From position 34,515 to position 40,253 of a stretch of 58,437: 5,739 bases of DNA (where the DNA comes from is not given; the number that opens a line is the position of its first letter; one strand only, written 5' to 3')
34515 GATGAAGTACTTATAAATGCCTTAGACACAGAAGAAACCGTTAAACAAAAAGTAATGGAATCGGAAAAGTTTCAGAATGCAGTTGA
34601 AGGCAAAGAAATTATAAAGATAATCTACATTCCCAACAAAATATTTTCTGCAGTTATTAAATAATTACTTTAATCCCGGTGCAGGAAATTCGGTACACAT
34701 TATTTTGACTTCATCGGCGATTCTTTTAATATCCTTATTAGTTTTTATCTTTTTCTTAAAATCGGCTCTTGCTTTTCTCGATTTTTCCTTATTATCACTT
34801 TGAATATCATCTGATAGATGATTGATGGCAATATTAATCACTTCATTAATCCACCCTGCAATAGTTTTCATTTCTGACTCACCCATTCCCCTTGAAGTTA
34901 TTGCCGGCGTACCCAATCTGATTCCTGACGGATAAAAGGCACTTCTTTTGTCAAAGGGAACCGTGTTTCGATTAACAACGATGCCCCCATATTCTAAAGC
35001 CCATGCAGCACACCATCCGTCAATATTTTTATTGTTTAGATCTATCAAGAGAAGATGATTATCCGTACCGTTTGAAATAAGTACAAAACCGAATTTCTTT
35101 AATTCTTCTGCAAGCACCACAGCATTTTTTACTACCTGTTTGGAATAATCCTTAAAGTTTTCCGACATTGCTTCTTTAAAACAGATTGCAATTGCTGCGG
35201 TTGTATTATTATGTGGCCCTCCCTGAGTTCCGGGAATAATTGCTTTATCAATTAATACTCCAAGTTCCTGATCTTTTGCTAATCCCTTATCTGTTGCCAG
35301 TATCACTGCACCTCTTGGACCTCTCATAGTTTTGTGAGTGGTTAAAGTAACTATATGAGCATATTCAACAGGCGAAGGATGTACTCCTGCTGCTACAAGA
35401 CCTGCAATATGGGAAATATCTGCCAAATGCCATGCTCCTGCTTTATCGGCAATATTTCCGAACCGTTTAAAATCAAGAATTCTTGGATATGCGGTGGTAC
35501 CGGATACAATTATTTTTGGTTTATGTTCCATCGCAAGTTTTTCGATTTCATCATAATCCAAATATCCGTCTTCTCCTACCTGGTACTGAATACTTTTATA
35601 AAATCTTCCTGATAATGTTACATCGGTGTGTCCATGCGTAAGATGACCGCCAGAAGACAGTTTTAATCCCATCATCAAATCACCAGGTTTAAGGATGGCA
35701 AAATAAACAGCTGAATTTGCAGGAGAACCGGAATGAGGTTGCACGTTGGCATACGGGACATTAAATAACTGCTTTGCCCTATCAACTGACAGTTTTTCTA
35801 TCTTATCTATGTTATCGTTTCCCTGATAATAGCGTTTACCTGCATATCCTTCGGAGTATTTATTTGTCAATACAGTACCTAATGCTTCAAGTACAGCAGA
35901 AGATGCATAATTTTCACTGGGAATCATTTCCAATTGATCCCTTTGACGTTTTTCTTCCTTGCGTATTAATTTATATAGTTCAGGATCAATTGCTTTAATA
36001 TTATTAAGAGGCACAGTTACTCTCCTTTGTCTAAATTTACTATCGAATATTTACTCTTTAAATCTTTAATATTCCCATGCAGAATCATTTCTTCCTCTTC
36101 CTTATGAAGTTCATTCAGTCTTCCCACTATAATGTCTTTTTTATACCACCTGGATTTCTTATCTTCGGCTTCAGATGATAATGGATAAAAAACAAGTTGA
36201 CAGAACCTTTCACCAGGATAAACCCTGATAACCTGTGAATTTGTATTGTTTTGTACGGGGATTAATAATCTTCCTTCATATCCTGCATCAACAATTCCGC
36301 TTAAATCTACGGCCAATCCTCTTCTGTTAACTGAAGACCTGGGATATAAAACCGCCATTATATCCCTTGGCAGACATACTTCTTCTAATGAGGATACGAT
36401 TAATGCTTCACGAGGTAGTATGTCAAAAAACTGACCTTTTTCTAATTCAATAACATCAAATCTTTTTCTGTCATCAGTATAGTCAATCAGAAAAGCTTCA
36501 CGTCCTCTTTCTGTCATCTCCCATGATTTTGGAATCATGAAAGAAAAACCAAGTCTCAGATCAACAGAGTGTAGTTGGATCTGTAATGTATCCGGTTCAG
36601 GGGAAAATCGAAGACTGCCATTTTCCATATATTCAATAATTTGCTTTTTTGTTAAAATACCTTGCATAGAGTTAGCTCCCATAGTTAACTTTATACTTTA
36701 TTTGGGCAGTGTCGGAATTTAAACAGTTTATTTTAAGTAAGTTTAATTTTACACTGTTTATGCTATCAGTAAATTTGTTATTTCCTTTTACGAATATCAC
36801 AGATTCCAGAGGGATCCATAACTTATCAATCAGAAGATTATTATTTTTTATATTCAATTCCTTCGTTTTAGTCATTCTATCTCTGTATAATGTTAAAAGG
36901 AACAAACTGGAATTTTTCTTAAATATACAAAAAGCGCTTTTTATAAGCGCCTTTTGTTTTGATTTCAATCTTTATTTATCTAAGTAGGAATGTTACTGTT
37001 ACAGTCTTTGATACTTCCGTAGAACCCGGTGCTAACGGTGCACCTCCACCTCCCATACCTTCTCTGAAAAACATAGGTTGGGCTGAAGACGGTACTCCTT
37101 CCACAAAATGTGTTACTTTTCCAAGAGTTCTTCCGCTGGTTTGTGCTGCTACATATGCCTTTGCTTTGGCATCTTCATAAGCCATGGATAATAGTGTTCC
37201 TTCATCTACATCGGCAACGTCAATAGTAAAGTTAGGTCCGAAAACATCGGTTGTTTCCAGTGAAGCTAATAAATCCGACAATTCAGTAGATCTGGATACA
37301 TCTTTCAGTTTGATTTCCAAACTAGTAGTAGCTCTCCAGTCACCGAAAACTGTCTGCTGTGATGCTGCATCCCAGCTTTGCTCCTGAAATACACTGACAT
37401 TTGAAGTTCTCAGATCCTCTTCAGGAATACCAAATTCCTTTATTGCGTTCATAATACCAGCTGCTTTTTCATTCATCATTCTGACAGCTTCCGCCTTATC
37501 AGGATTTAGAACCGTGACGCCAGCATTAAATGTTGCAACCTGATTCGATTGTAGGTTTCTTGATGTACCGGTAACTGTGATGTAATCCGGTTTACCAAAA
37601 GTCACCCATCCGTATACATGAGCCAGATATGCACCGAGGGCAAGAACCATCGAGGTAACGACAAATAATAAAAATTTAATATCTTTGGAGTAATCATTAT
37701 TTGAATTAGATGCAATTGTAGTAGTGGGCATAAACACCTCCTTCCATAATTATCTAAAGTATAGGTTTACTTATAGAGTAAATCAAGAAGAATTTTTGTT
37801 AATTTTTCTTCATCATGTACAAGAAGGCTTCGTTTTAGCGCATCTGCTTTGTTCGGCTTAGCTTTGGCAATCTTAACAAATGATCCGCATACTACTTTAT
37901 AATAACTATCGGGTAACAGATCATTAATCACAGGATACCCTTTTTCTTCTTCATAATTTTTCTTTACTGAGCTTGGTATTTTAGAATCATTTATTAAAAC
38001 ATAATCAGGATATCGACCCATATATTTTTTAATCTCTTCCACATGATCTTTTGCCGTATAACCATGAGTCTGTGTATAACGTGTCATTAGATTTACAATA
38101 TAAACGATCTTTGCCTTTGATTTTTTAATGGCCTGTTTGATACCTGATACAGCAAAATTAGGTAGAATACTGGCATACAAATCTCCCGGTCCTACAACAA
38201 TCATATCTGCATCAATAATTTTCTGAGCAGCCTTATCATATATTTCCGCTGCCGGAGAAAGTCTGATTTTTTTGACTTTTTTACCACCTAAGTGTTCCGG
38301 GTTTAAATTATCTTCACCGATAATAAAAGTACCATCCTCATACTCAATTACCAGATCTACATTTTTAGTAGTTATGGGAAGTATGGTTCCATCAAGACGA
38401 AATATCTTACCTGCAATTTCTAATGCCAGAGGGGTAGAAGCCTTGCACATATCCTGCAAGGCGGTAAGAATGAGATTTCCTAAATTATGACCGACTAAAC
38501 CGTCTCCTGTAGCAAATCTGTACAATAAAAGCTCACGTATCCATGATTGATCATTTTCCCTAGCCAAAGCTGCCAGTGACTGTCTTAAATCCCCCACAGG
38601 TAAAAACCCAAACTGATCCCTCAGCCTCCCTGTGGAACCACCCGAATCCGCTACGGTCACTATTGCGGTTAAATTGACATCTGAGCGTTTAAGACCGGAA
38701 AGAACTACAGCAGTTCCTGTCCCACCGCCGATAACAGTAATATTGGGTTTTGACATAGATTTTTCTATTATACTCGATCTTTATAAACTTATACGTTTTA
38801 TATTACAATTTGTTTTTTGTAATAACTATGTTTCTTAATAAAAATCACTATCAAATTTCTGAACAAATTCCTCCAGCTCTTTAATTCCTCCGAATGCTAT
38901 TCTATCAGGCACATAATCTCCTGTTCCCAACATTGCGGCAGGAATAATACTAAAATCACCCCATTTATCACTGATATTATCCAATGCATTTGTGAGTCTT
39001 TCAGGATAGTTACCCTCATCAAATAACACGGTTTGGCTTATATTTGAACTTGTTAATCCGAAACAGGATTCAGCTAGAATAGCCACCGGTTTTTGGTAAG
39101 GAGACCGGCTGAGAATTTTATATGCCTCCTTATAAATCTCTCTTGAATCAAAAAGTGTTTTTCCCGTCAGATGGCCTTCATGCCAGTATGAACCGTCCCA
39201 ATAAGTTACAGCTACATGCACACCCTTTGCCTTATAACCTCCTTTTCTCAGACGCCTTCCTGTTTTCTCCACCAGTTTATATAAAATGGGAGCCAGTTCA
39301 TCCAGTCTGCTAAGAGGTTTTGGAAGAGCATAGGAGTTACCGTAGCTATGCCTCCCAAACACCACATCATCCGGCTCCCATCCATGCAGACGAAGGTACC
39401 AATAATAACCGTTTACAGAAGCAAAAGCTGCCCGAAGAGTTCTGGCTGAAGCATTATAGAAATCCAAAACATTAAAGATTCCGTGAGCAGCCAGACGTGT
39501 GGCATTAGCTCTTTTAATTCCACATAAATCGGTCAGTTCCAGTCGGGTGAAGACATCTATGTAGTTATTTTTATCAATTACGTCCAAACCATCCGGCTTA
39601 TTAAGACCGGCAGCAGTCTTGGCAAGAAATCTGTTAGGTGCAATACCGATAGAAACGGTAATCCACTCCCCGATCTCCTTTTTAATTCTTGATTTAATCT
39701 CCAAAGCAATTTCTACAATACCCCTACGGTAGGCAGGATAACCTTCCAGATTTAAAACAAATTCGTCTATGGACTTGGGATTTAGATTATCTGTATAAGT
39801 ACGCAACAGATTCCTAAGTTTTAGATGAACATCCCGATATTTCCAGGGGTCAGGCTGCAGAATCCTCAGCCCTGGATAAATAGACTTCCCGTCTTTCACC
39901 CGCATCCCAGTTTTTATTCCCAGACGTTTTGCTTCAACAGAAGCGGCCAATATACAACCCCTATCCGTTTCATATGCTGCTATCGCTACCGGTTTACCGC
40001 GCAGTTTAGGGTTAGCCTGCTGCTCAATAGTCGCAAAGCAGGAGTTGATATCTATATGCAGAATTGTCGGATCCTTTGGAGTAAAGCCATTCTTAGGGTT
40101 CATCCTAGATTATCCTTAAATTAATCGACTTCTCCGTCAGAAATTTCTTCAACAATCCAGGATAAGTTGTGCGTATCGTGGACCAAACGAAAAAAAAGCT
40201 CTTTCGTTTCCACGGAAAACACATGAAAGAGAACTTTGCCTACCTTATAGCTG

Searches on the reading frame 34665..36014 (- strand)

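Call 73: search_protein_families(library=pfam, proteins=[window:34665-36014:-], max_evalue=0.00001)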
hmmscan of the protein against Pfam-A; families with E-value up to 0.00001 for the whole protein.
window:34665-36014:- (449 aa): 1 family
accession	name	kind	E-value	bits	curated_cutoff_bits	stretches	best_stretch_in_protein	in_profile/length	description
PF00464.25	SHMT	-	2.7e-156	520.6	27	1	7-389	2-399/399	Serine hydroxymethyltransferase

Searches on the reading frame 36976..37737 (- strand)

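Call 91: search_protein_families(library=pfam, proteins=[window:36976-37737:-], max_evalue=0.00001)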
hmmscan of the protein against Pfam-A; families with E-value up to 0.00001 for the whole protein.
window:36976-37737:- (253 aa): 1 family
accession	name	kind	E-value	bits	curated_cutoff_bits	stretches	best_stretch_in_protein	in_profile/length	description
PF04402.19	SIMPL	-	1.9e-32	113.7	25.2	1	53-250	1-205/205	Protein of unknown function (DUF541)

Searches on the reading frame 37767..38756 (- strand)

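Call 91: search_protein_families(library=pfam, proteins=[window:37767-38756:-], max_evalue=0.00001)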
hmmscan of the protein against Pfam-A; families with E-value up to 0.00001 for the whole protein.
window:37767-38756:- (329 aa): 1 family
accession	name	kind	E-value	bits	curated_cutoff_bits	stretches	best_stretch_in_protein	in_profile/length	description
PF01933.23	CofD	-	4.4e-83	279.2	30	1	6-280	1-274/290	2-phospho-L-lactate transferase CofD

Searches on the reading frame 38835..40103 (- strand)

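Call 73: search_protein_families(library=pfam, proteins=[window:38835-40103:-], max_evalue=0.00001)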
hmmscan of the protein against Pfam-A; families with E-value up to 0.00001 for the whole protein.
window:38835-40103:- (422 aa): 2 families
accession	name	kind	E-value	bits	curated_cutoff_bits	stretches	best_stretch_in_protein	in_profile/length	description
PF00817.25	IMS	-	9.9e-35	120.1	23.2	1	17-165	1-147/148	impB/mucB/samB family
PF11799.13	IMS_C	-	3.2e-10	40.8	20.7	1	251-350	1-99/109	impB/mucB/samB family C-terminal domain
